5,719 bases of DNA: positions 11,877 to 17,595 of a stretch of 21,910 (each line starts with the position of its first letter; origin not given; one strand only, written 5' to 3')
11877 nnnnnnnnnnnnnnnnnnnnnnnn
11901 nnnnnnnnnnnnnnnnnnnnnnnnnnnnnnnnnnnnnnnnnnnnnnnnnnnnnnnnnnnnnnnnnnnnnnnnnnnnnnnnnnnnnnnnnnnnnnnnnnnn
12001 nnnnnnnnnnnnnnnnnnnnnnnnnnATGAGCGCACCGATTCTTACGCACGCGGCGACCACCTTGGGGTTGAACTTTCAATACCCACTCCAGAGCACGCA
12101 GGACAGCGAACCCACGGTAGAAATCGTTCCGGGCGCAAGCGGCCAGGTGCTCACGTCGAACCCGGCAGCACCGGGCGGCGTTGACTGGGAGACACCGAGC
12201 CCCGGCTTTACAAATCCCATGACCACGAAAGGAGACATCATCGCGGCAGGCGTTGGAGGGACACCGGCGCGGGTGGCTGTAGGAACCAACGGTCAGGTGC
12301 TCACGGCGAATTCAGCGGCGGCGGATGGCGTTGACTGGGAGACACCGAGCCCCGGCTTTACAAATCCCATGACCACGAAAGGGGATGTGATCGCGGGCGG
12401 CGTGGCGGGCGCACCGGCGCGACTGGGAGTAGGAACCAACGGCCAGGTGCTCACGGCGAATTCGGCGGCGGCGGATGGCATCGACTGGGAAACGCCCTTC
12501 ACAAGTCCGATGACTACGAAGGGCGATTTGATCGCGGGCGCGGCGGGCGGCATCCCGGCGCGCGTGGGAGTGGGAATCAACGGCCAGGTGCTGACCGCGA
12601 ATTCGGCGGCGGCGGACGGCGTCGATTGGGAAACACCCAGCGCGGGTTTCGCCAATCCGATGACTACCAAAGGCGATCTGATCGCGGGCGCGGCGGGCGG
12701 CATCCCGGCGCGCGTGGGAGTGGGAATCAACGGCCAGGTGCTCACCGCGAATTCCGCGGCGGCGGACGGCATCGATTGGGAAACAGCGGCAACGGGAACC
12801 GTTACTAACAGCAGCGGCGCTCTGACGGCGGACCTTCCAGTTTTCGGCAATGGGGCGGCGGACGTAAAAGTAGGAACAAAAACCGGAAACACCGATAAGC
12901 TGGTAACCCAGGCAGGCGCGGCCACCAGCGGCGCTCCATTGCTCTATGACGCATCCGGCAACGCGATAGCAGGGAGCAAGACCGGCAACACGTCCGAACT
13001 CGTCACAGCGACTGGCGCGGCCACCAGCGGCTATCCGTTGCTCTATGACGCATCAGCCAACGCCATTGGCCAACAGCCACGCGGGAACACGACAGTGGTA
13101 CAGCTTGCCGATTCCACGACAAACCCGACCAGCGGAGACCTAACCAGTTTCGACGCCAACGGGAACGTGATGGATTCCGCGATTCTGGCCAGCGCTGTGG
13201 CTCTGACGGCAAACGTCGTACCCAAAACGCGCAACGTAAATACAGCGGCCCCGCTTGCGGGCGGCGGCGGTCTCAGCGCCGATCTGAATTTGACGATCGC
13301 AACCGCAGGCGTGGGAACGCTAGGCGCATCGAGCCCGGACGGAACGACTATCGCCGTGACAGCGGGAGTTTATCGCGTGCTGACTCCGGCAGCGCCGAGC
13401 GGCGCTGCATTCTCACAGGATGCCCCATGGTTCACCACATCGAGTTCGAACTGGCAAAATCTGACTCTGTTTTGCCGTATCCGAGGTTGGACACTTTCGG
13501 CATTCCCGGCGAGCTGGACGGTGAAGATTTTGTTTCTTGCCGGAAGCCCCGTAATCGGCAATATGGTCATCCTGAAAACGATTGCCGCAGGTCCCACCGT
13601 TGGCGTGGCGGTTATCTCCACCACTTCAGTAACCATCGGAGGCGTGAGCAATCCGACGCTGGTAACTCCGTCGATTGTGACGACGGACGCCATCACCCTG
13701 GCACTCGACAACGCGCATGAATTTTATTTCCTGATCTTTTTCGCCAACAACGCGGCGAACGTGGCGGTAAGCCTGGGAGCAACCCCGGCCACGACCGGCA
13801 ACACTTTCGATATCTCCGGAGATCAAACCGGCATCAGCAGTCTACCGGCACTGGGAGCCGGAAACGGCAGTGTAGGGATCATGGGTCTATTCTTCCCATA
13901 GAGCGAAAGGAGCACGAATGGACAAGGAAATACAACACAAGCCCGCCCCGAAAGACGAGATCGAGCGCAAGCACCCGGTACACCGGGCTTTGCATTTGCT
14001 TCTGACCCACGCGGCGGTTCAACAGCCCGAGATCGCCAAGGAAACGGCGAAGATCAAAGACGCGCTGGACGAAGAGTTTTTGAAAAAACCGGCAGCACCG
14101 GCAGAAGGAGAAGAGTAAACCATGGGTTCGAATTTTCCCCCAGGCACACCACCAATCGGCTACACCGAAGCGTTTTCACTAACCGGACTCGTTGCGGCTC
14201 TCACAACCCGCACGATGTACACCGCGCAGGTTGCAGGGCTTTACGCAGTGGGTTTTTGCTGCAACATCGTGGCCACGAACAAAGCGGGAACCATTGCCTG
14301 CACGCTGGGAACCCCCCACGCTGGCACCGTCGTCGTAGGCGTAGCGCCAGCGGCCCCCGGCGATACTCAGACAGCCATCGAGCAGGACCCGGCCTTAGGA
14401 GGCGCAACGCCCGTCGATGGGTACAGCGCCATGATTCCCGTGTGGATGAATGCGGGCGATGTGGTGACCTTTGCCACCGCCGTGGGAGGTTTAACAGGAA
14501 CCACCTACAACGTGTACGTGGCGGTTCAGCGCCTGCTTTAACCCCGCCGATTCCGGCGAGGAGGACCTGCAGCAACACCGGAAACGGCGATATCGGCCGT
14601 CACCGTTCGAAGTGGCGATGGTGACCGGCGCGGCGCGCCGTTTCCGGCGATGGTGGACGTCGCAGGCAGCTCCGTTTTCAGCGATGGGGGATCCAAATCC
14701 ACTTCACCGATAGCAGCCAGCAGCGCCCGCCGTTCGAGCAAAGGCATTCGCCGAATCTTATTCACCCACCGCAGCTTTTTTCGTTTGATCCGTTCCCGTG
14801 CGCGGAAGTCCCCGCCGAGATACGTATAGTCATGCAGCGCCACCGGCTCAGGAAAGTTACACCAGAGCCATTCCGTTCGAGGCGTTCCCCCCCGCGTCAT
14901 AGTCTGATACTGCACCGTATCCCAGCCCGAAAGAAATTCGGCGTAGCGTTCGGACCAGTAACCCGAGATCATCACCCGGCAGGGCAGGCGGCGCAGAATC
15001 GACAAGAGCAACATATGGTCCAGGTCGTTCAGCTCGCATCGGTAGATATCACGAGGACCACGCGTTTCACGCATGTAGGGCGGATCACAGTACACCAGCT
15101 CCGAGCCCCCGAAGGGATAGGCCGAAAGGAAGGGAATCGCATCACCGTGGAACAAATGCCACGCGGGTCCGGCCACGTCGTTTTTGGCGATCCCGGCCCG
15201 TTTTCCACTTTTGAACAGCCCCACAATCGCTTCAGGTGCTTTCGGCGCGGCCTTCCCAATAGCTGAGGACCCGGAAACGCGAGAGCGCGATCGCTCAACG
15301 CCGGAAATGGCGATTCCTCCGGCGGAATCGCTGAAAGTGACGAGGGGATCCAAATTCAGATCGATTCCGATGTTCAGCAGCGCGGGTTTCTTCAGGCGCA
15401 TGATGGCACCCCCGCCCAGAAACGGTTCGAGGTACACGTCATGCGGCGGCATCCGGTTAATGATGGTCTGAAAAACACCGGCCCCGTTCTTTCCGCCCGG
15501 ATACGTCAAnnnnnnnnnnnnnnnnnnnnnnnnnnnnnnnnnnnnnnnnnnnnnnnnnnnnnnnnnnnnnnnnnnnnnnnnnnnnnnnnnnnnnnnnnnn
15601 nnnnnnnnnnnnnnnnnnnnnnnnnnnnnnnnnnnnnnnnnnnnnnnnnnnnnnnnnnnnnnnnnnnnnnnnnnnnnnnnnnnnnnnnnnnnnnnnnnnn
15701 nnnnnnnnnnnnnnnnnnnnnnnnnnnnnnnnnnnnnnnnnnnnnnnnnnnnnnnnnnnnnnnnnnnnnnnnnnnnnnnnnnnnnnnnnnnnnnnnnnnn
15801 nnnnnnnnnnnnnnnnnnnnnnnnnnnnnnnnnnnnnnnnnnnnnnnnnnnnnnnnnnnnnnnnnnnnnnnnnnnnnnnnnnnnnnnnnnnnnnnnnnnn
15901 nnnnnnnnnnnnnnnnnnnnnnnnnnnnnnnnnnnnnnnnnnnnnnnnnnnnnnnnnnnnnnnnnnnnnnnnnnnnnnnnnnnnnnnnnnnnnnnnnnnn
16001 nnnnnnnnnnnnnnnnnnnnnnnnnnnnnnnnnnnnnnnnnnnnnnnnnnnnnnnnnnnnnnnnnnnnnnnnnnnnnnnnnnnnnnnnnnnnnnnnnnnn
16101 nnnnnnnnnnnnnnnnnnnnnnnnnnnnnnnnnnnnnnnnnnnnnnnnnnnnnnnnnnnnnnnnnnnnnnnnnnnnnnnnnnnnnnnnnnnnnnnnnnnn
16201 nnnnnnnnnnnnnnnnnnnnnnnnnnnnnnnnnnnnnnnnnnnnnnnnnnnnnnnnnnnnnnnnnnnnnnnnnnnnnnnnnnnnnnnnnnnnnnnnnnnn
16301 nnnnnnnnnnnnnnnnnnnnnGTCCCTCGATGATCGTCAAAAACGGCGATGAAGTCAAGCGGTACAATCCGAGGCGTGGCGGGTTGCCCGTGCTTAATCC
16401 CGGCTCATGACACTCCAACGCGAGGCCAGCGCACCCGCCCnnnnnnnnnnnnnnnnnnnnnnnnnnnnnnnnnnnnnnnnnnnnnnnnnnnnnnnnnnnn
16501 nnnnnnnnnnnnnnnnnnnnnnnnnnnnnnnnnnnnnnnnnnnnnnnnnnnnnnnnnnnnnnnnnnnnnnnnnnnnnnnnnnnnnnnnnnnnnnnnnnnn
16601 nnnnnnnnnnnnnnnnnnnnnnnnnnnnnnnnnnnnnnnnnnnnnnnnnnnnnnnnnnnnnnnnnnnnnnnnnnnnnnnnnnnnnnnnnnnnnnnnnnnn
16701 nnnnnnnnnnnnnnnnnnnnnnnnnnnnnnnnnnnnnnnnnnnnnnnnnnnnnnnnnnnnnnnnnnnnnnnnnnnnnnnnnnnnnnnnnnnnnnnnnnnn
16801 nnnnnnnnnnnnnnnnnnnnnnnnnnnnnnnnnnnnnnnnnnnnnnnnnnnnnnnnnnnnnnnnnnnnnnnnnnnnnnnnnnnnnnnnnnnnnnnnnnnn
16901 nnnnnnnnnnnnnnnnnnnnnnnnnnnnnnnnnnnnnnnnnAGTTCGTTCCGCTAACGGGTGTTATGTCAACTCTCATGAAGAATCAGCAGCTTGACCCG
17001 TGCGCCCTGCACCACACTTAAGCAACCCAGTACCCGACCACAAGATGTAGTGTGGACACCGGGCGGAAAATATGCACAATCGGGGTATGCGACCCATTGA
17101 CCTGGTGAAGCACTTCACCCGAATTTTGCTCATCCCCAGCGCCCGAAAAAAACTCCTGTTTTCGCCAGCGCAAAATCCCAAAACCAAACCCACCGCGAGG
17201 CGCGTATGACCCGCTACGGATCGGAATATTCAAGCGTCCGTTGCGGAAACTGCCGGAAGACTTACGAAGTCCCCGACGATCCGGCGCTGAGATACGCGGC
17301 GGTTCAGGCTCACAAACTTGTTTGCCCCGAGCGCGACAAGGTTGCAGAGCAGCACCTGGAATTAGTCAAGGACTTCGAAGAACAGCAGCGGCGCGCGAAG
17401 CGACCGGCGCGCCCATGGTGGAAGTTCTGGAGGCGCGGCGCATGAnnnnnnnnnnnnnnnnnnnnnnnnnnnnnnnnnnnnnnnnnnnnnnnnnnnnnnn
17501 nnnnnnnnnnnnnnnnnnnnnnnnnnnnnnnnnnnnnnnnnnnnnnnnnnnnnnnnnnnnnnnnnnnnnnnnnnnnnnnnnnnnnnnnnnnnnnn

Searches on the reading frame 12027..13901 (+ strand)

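Call 5: search_protein_families(library=pfam, max_evalue=0.1, proteins=[window:12027-13901:+])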
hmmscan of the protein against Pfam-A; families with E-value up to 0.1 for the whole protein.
window:12027-13901:+ (624 aa): 0 families

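Call 6: search_protein_families(library=phrogs, max_evalue=0.1, proteins=[window:12027-13901:+])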
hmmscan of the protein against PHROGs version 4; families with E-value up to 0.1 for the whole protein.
window:12027-13901:+ (624 aa): 5 families
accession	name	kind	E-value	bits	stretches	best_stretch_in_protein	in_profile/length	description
phrog_33513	-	unknown function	2.7e-20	72.9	4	66-105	62-101/1042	-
phrog_32934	-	unknown function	1.7e-17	64.1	4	39-108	306-372/577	-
phrog_23837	-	head and packaging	1.7e-09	38.1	3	61-99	103-141/507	virion structural protein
phrog_38058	-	tail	1.5e-06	27.8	4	66-114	616-664/708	tail fiber protein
phrog_3030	-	unknown function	0.00084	19.6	0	162-206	62-106/272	-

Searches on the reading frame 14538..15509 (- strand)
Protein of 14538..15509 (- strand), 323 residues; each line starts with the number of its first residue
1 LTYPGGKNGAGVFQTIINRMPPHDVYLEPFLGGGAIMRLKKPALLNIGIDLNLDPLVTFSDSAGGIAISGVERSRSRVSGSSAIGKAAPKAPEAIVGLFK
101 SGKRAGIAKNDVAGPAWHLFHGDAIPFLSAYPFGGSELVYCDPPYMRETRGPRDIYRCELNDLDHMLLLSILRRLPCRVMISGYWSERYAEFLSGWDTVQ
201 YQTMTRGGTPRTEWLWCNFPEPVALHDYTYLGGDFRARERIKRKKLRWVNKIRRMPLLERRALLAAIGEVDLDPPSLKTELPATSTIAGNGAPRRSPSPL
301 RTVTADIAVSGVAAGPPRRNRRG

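Call 5: search_protein_families(library=pfam, max_evalue=0.1, proteins=[window:14538-15509:-])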
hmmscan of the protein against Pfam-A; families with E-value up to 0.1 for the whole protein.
window:14538-15509:- (323 aa): 1 family
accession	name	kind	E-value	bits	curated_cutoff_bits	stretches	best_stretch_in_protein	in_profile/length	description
PF02086.21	MethyltransfD12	-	1.4e-06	28.7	22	1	135-176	175-218/253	D12 class N6 adenine-specific DNA methyltransferase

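Call 6: search_protein_families(library=phrogs, max_evalue=0.1, proteins=[window:14538-15509:-])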
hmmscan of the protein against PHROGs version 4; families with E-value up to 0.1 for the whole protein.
window:14538-15509:- (323 aa): 3 families
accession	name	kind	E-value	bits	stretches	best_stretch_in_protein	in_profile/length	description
phrog_56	-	other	3.7e-24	86.9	2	138-274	238-389/647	DNA methyltransferase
phrog_1996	-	other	2e-15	58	1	138-219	57-141/150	DNA methyltransferase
phrog_23217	-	unknown function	0.00011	23.3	1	14-40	18-44/109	-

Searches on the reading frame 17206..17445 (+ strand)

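Call 22: search_protein_families(library=pfam, max_evalue=0.1, proteins=[window:17206-17445:+])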
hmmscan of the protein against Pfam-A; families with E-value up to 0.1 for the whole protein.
window:17206-17445:+ (79 aa): 3 families
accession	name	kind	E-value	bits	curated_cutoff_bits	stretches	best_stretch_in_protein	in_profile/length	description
PF23547.1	Zn_ribbon_FGT1_1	-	0.014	15.4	27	1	11-23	3-15/35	FORGETTER1 first zinc ribbon domain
PF13717.11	Zn_ribbon_4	-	0.029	14.7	30.3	1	11-25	3-17/36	zinc-ribbon domain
PF21402.2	NLRX1_C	-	0.066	13.4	27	1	37-76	15-53/62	NLR family member X1, C-terminal domain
